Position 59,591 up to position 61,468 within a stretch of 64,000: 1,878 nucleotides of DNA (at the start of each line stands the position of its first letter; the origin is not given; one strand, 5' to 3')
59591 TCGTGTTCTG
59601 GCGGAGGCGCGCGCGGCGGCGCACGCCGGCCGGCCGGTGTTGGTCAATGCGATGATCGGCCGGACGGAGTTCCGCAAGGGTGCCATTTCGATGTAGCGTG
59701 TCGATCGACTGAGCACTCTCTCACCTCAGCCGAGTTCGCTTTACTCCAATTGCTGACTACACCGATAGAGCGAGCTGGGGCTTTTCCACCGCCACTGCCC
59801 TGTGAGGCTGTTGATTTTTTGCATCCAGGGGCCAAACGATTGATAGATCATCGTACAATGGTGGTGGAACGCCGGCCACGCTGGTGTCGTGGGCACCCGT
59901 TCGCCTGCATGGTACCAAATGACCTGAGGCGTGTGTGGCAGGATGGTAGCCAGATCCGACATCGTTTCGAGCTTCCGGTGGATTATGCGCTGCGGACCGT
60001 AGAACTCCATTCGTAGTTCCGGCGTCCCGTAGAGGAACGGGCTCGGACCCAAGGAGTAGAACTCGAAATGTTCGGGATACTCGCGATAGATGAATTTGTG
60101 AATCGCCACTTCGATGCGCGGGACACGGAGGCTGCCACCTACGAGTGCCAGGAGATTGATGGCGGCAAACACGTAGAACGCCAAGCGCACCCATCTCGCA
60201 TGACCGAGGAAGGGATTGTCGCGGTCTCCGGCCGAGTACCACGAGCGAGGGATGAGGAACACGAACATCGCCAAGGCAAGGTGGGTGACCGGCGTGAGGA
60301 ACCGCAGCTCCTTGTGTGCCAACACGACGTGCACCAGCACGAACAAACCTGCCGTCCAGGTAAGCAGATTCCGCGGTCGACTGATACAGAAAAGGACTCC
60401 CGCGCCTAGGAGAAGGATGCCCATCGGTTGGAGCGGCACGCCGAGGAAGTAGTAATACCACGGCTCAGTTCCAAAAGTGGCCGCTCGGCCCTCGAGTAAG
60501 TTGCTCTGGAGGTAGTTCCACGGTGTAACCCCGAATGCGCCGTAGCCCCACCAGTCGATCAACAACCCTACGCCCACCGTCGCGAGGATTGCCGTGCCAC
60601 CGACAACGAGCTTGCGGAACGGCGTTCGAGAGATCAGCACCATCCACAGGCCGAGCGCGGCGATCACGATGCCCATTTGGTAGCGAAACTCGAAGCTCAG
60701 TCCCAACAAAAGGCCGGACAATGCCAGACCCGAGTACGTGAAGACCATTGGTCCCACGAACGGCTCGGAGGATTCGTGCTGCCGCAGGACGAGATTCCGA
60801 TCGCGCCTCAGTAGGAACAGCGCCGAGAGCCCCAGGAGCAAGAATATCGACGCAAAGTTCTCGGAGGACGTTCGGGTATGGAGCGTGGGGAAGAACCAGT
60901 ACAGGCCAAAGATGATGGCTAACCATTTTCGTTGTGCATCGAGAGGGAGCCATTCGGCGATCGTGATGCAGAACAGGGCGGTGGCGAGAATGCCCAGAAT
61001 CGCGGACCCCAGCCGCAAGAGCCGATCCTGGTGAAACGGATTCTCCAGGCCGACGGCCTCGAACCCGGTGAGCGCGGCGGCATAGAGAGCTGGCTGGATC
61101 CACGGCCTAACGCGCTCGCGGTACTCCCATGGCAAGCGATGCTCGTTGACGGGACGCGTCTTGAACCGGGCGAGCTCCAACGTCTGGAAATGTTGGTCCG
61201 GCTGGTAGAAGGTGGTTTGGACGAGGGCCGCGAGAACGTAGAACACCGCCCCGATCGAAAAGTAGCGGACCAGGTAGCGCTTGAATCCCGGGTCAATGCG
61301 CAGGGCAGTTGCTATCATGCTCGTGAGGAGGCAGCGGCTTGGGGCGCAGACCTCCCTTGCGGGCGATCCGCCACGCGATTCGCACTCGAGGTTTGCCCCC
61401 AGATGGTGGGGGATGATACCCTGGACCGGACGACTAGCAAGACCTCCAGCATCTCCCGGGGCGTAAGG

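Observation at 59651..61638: Lower-GC single-gene insert (GT22 mannosyltransferase) bracketed by a duplicated 3' end of the ThDP-enzyme gene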

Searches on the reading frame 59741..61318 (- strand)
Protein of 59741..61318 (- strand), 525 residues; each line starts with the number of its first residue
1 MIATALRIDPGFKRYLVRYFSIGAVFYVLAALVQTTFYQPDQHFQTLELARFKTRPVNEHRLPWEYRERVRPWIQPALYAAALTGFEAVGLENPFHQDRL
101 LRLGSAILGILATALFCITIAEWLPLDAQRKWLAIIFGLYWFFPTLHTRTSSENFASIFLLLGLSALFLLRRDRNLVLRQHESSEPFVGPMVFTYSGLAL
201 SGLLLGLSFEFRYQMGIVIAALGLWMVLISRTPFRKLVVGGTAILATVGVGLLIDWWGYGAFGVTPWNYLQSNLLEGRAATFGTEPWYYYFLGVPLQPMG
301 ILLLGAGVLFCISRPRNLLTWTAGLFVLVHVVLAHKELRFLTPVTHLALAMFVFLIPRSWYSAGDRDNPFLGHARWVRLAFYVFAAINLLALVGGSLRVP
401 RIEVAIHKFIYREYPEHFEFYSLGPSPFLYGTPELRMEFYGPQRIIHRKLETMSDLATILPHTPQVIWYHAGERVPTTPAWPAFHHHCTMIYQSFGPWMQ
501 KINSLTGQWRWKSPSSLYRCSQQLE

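Call 7: search_protein_families(library=pfam, proteins=[window:59741-61318:-])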
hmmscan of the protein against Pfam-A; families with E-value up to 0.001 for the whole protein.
window:59741-61318:- (525 aa): 1 family
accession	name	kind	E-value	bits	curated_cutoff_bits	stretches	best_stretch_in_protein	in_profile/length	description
PF03901.23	Glyco_transf_22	-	2.4e-32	113.1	23.8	1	21-393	4-361/414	Alg9-like mannosyltransferase family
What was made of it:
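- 59741..61318 (-): GT22-like GT-C glycosyltransferase gene (525 aa), convergent with the ThDP gene (44 nt between the two stops). PF03901 at 2.4e-32 (call 7).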

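Call 10: find_homologous_proteins(query=window:59741-61318:-, max_evalue=1e-10)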
Query window:59741-61318:- (525 aa): 92 proteins with E <= 1e-10 among 8000 candidates.
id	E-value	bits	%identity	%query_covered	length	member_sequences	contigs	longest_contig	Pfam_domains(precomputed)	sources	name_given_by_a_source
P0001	2.7e-245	833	68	100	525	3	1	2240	PF03901.24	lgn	-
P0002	2.4e-244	830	69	99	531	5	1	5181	PF03901.24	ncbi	-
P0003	5.4e-236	802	66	99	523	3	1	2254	PF03901.24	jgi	-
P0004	3.2e-232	790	66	99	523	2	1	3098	PF03901.24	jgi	-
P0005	7.6e-212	723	100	59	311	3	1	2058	PF03901.24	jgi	jgi:phosphatidylinositol glycan class B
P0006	2.0e-170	586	51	100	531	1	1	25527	PF03901.24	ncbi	ncbi:MAG: hypothetical protein ACC641_06660 [Acidiferrobacterales bacterium]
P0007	4.6e-170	585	51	99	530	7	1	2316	PF03901.24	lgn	-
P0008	4.5e-169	581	49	99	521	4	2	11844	PF03901.24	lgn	-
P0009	1.2e-165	570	51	99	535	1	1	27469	PF03901.24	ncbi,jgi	jgi:phosphatidylinositol glycan class B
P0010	6.0e-165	568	51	99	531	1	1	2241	PF03901.24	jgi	jgi:phosphatidylinositol glycan class B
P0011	5.3e-164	565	49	100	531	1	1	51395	PF03901.24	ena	-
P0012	6.8e-164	564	50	100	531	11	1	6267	PF03901.24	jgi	jgi:phosphatidylinositol glycan class B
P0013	9.2e-160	551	48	99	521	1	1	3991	PF03901.24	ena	-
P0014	2.2e-159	549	48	100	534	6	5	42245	PF03901.24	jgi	jgi:phosphatidylinositol glycan class B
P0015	4.8e-157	542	53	88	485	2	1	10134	PF03901.24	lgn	-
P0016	1.0e-156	541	47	100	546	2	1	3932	PF03901.24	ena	-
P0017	1.2e-155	537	47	100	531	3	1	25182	PF03901.24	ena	-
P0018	1.1e-149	517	46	99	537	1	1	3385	PF03901.24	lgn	-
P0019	3.4e-147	509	65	63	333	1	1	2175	PF03901.24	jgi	jgi:hypothetical protein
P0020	5.4e-145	502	46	99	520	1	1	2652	PF03901.24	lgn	-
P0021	5.0e-143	495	45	99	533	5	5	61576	PF03901.24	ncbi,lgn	-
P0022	6.1e-142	492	46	99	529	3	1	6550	PF03901.24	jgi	jgi:phosphatidylinositol glycan class B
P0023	3.8e-141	489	45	99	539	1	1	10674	PF03901.24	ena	-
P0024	5.2e-138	479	46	98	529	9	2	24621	PF03901.24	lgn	-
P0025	1.8e-137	477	46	98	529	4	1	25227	PF03901.24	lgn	-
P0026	7.3e-135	468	46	98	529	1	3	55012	PF03901.24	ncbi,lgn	-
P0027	8.0e-115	402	41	99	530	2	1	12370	PF03901.24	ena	-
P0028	7.9e-102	359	51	67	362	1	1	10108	PF03901.24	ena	-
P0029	8.4e-88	313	48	61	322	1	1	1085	PF03901.24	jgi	-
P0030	1.0e-56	211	39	58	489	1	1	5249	PF03901.24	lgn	-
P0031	1.8e-49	187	29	99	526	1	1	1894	PF03901.24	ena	-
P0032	3.9e-49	186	28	97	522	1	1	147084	PF03901.24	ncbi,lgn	ncbi:hypothetical protein WDW37_07800 [Bdellovibrionota bacterium FG-1]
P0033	1.7e-48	183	38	58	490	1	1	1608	PF03901.24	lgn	-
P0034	4.1e-48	182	31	83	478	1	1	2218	PF03901.24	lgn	-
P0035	2.5e-47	180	33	91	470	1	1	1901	PF03901.24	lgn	-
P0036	1.2e-46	177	28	93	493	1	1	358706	PF03901.24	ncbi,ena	-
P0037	4.4e-46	175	30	94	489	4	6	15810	PF03901.24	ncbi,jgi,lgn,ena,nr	ncbi:MAG TPA: hypothetical protein PL185_12420 [Flavobacteriales bacterium]|nr:hypothetical protein 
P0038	6.7e-46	175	31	63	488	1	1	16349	PF03901.24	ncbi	-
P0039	8.3e-46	175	30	92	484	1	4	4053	PF03901.24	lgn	-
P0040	1.1e-45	174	30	86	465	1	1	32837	PF03901.24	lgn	-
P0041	1.0e-44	171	33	61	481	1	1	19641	PF03901.24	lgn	-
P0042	1.3e-44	171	29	95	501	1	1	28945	PF03901.24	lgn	-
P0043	1.0e-43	168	33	66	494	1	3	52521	PF03901.24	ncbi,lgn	ncbi:MAG: hypothetical protein WCO44_12960 [Bacteroidota bacterium]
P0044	1.1e-43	167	34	65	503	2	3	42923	PF03901.24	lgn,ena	-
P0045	1.8e-43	167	37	60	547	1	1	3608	PF03901.24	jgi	jgi:hypothetical protein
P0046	2.0e-43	167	33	64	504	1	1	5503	PF03901.24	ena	-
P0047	3.7e-43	166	30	84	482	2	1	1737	PF03901.24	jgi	-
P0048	6.6e-43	165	32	92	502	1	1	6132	PF03901.24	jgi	jgi:phosphatidylinositol glycan class B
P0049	8.1e-43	165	34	74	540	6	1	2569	PF03901.24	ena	-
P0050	1.9e-42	163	26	93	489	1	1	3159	PF03901.24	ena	-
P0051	2.2e-42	163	33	61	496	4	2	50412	PF03901.24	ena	-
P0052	2.3e-42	163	32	72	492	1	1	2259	PF03901.24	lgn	-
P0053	3.3e-42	163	29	97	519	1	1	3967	PF03901.24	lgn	-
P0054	4.6e-42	162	32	64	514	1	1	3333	PF03901.24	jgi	jgi:phosphatidylinositol glycan class B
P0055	5.2e-42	162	31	77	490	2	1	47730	PF03901.24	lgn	-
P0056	7.4e-42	161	27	96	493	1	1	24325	PF03901.24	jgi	jgi:GPI mannosyltransferase 3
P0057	1.1e-41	161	27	88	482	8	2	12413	PF03901.24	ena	-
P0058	2.0e-41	160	32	80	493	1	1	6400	PF03901.24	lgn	-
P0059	1.2e-39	154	30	75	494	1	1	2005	PF03901.24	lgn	-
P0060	3.2e-39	153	29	92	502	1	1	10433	PF03901.24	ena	-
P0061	4.1e-39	152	32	63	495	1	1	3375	PF03901.24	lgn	-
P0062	4.3e-39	152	35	61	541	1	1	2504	PF03901.24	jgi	jgi:hypothetical protein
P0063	4.3e-39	152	32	80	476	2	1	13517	PF03901.24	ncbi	-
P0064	5.7e-39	152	32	77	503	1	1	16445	PF03901.24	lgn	-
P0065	6.9e-39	152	32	59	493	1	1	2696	PF03901.24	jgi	jgi:phosphatidylinositol glycan class B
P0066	7.2e-39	152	31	80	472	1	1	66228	PF03901.24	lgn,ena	-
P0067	2.7e-38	150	28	65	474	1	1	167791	PF03901.24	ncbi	-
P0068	8.2e-38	148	29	97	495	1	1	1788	PF03901.24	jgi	jgi:phosphatidylinositol glycan class B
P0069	1.8e-37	147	28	83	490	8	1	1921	PF03901.24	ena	-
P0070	5.0e-37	146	29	72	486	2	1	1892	PF03901.24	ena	-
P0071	8.4e-37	145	34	68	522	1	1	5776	PF03901.24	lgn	-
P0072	2.3e-36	143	33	66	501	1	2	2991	PF03901.24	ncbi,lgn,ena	-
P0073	2.8e-36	143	36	64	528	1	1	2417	PF03901.24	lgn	-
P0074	3.2e-36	143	32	70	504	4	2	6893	PF03901.24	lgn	-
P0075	3.6e-36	143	31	71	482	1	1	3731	PF03901.24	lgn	-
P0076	4.1e-36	143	29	74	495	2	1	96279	PF03901.24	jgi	-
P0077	1.1e-34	138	32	76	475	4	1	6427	PF03901.24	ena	-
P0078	2.4e-34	137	29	75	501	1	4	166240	PF03901.24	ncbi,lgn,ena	-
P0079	8.6e-34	135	27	74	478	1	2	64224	PF03901.24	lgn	-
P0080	2.8e-33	133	28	93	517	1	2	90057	PF03901.24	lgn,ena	-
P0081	6.1e-33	132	26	94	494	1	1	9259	PF03901.24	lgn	-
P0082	7.1e-33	132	34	61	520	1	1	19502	PF03901.24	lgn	-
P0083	6.9e-31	125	31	63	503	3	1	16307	PF03901.24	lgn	-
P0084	9.5e-31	125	27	83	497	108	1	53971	PF03901.24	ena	-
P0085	2.0e-29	120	28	63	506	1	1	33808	PF03901.24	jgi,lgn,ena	-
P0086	3.9e-26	110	27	61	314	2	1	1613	PF03901.24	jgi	jgi:GPI mannosyltransferase 3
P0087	1.5e-23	101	27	78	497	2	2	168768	PF03901.24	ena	-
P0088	1.3e-21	95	28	53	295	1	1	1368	PF03901.24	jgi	jgi:phosphatidylinositol glycan class B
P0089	1.9e-21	94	26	80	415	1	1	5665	PF03901.24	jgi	jgi:phosphatidylinositol glycan class B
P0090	7.6e-20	89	28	64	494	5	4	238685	PF03901.24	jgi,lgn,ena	-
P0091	2.9e-15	74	36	16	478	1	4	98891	PF03901.24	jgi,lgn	jgi:phosphatidylinositol glycan class B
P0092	8.1e-13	66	30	61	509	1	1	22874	PF03901.24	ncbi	-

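Call 12: find_encoding_contigs(protein=P0002, flank=10000, max_places=4)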
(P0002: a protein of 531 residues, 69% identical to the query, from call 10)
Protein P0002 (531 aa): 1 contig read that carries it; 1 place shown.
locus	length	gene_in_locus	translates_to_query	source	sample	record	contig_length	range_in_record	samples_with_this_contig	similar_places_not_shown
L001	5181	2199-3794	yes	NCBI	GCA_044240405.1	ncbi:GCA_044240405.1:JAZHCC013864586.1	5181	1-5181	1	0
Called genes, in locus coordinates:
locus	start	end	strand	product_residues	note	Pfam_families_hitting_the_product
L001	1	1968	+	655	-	?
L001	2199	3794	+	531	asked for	PF03901:Glyco_transf_22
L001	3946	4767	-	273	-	PF07732:Cu-oxidase_3, PF07731:Cu-oxidase_2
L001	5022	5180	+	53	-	?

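Call 13: find_encoding_contigs(protein=P0004, flank=10000, max_places=4)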
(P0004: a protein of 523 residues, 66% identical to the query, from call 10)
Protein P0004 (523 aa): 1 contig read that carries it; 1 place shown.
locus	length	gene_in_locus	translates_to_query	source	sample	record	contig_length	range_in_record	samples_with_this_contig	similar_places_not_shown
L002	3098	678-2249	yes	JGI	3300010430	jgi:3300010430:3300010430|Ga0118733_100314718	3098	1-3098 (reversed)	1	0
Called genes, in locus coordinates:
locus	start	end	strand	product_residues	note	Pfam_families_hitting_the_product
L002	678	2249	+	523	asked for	PF03901:Glyco_transf_22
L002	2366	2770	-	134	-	-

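Call 17: find_encoding_contigs(protein=P0005, flank=10000, max_places=10)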
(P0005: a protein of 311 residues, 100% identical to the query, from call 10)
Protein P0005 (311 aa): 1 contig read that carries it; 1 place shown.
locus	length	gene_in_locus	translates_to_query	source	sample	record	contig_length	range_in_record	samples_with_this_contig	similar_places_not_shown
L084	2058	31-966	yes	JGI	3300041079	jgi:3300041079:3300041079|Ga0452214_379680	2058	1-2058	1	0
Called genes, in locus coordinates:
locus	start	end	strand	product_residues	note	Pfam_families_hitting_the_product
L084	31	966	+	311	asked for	PF03901:Glyco_transf_22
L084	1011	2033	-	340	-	PF00205:TPP_enzyme_M, PF02775:TPP_enzyme_C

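Call 33: find_related_loci(query=window:59741-61318:-, collection=metagenome_contigs, flank=10000)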
Query window:59741-61318:- (525 aa) in metagenome_contigs; peptide patterns used: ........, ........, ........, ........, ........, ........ (x = any residue, [..] = any of these).
46 stretches matched a pattern; 13 encode a relative of the query (tblastn E <= 1e-3); 13 distinct loci.
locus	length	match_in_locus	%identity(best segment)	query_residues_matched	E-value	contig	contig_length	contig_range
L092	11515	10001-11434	27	18-523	9e-49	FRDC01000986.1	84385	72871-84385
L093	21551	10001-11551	28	9-523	2e-44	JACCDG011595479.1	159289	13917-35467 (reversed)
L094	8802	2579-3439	28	32-343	2e-11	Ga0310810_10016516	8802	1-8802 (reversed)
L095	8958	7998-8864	28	32-345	5e-11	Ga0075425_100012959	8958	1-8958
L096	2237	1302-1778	30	198-341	1e-6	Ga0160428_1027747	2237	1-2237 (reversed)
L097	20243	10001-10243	35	267-341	1e-5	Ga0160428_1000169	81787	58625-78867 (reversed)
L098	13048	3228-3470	35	267-341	1e-5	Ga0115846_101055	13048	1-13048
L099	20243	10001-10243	35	267-341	1e-5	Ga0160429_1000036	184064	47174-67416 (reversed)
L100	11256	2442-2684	35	267-341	1e-5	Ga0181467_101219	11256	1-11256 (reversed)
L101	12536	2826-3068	35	267-341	1e-5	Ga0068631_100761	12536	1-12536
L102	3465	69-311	35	267-341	2e-5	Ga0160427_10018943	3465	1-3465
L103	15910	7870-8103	32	273-345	3e-4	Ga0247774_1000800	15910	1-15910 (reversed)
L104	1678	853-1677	25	40-339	4e-4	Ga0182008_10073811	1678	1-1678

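Call 39: search_solved_structures(query=window:59741-61318:-, max_evalue=0.01)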
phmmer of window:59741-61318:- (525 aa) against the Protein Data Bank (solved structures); distinct sequences matched with E-value up to 0.01: 0.

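Call 40: search_protein_families(library=ncbifam, proteins=[window:59741-61318:-], max_evalue=0.001)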
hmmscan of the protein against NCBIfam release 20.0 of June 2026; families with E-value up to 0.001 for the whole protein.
window:59741-61318:- (525 aa): 0 families
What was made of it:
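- Closest known: Eukaryotic GT22 mannosyltransferases. Different: Only 14-15% identical to ALG12/ALG9 in the structural alignment, with no sequence-level PDB match and no NCBIfam model (calls 39, 40).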

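Call 62: search_protein_families(library=padloc, proteins=[window:59741-61318:-], max_evalue=0.001)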
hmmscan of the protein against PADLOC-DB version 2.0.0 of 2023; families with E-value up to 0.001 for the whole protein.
window:59741-61318:- (525 aa): 0 families

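Call 67: predict_structure(alignment_id=A1)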
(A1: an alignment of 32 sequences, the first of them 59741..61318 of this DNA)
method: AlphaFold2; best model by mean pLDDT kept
length: 525 residues; sequences in the alignment: 32
mean_pLDDT: 86.2   pTM: 0.89
mean pLDDT of the five models: 86.2, 86.0, 85.9, 85.8, 84.5
residues with pLDDT >= 90: 271; 70-90: 195; 50-70: 50; < 50: 9
segments of 3 or more residues with pLDDT < 50: 506-508
pLDDT, mean of each block of 10 residues (from residue 1): 62 93 96 74 86 82 86 93 95 92 95 95 87 95 91 94 94 64 69 93 98 93 95 95 97 95 92 81 75 86 91 93 88 76 91 89 70 86 93 86 87 94 89 79 91 86 89 76 83 77 54 80 65
secondary structure, 60 per line:
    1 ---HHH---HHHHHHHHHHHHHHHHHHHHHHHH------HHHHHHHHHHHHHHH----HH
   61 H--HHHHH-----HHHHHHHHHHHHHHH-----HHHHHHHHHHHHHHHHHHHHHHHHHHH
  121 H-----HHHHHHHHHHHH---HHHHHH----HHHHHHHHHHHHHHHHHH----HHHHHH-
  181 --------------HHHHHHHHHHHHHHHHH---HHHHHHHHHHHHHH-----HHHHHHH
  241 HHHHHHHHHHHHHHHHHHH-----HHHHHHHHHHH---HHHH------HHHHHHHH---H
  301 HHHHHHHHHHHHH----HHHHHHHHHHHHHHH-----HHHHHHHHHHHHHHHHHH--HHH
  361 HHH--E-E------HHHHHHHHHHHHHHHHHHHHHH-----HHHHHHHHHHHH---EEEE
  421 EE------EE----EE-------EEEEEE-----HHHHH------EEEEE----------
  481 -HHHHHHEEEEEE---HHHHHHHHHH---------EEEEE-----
elements in order: H10-33 H40-54 H64-68 H74-88 H94-121 H127-138 H142-147 H152-169 H174-179 H195-211 H215-228 H234-259 H265-275 H279-282 H289-296 H300-313 H318-332 H338-355 H358-363 H375-396 H402-413 E417-422 E444-449 H455-459 E466-470 H482-487 E488-493 H497-506 E516-520

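Call 71: fold_search(model_id=the predicted structure, library=pdb)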
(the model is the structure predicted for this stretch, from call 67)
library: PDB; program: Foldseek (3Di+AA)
matches with E <= 10: 408; with E <= 0.001: 20
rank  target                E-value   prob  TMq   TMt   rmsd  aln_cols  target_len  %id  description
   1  9s6t_A                1.4e-10  1.00  0.61  0.67   6.6       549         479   15  Ternary cryo-EM structure of chicken ALG12 with Dol25-PP-GlcNAc2Man7, Dol25-P-Man, and Fab (released 2026-03-18)
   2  9s6s_A                1.4e-09  1.00  0.63  0.62   8.8       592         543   14  Ternary cryo-EM structure of human ALG9 with Dol25-PP-GlcNAc2Man6, Dol25-P-Man and Fab (released 2026-03-18)
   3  9s6u_A                5.7e-09  1.00  0.63  0.61   8.1       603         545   14  Ternary cryo-EM structure of human ALG9 with Dol25-PP-GlcNAc2Man8, Dol25-P-Man and Fab (released 2026-03-18)
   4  5ezm                  1.9e-06  1.00  0.50  0.49  10.3       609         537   10  Crystal Structure of ArnT from Cupriavidus metallidurans in the apo state (released 2016-02-17)
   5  5f15                  2.9e-06  1.00  0.51  0.50  11.3       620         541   12  Crystal Structure of ArnT from Cupriavidus metallidurans bound to Undecaprenyl phosphate (released 2016-02-17)
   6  5gmy_A                1.3e-05  1.00  0.42  0.28  14.0       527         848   11  Crystal structure of the Archaeoglobus fulgidus oligosaccharyltransferase (O29867_ARCFU) tethered with an acceptor pep (released 2017-02-01)
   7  9n9j_I                1.8e-05  1.00  0.46  0.36   9.8       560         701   12  Structure of a GRP94 folding intermediate engaged with a CCDC134- and FKBP11-bound secretory translocon (released 2025-11-19)
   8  7oci_F                2.4e-05  1.00  0.46  0.39  13.0       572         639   10  Cryo-EM structure of yeast Ost6p containing oligosaccharyltransferase complex (released 2022-02-16)
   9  9i5k_A                3.4e-05  1.00  0.42  0.45   8.7       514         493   11  Structure of the Chaetomium thermophilum Pmt4 homodimer (C2 symmetry) (released 2025-12-24)
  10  6gxc_A                3.9e-05  1.00  0.46  0.36   8.4       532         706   12  Bacterial oligosaccharyltransferase PglB in complex with an inhibitory peptide and a reactive lipid-linked oligosaccha (released 2018-11-14)
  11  6s7t_A                7.6e-05  1.00  0.39  0.31  12.3       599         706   10  Cryo-EM structure of human oligosaccharyltransferase complex OST-B (released 2019-12-18)
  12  3waj                  8.7e-05  1.00  0.49  0.35  13.4       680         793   10  Crystal structure of the Archaeoglobus fulgidus oligosaccharyltransferase (O29867_ARCFU) complex with Zn and sulfate (released 2013-10-30)
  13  5ogl_A                1.0e-04  1.00  0.45  0.36   8.7       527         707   12  Structure of bacterial oligosaccharyltransferase PglB in complex with an acceptor peptide and an lipid-linked oligosac (released 2017-10-25)
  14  8pn9_A                1.0e-04  1.00  0.44  0.37  13.8       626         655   11  Structure of human oligosaccharyltransferase OST-A complex bound to NGI-1 (released 2024-05-08)
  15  6ezn_F                1.1e-04  1.00  0.44  0.37  12.7       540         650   11  Cryo-EM structure of the yeast oligosaccharyltransferase (OST) complex (released 2018-01-17)
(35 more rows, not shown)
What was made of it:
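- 59741..61318 (-): AF2 model pLDDT 86, with best PDB matches ALG12 and ALG9 at TM ~0.6 (calls 67, 71).
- On CAZy GT22 / Pfam PF03901 (Alg9-like mannosyltransferases): The top PDB matches are ALG12 (TM 0.61-0.67) and ALG9 (0.63), followed by ArnT and OST (calls 67, 71).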

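Call 72: find_related_loci(query=A1, collection=viral_contigs, flank=5000)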
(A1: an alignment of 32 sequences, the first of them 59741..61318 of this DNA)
Query A1 (525 aa) in viral_contigs; peptide patterns used: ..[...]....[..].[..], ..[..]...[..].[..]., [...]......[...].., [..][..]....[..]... (x = any residue, [..] = any of these).
169 stretches matched a pattern, but none encodes a relative of the query by tblastn (E <= 1e-3).

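Call 73: search_dna_similar(query=window:59741-61318:-, collection=plasmids, mode=protein, max_evalue=0.00001, max_rows=10)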
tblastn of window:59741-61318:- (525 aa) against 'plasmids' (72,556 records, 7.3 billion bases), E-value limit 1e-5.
No match.
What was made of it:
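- Tried and rejected: GT22 has no relatives on viral contigs or plasmids, no PADLOC hit, no NCBIfam model and no sequence-level PDB match (calls 72, 73, 62, 40, 39).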
